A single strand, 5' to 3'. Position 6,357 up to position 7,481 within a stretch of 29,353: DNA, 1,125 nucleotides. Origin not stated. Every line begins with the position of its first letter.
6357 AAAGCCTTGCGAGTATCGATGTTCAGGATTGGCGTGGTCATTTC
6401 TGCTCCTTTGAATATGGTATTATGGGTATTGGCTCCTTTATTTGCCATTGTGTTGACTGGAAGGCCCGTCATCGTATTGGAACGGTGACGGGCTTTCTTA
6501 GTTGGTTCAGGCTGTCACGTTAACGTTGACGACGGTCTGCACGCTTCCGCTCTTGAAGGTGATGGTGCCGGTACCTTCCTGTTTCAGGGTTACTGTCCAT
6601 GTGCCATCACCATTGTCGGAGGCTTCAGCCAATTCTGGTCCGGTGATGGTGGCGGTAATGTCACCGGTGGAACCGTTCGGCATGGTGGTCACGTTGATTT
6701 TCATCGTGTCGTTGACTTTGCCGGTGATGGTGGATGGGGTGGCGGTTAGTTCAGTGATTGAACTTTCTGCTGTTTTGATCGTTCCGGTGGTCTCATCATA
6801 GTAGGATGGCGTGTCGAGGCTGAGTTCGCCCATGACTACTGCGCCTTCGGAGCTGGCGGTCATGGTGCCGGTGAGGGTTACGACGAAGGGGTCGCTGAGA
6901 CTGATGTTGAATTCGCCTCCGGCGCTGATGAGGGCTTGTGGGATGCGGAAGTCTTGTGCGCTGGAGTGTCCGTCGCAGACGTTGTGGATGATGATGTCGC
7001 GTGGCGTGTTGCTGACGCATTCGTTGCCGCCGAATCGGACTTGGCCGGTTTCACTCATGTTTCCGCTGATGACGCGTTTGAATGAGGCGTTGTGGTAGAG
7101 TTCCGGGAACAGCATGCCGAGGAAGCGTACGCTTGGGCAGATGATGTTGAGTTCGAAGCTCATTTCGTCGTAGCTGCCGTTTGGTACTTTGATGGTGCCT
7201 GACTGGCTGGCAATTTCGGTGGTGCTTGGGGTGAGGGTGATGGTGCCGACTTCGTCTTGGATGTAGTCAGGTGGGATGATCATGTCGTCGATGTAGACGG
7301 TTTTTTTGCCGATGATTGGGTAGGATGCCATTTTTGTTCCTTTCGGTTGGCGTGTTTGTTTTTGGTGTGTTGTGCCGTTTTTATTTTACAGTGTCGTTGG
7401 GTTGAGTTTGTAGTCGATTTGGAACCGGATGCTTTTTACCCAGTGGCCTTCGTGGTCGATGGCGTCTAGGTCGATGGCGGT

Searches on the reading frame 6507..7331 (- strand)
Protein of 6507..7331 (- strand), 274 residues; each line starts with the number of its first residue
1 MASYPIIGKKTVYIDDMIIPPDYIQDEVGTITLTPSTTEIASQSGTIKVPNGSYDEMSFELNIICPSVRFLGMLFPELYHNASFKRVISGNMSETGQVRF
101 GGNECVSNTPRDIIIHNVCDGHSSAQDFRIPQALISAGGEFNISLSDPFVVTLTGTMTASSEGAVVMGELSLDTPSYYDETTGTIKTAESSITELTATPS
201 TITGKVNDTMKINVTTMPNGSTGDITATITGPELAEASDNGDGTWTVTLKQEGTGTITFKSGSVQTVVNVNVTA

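Call 26: search_protein_families(library=phrogs, proteins=[window:6507-7331:-], max_evalue=0.001)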
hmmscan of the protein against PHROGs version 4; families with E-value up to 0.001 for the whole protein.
window:6507-7331:- (274 aa): 1 family
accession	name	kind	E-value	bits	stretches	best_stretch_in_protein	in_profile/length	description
phrog_215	-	head and packaging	1.6e-06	28.5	1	188-274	219-305/491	structural protein with Ig domain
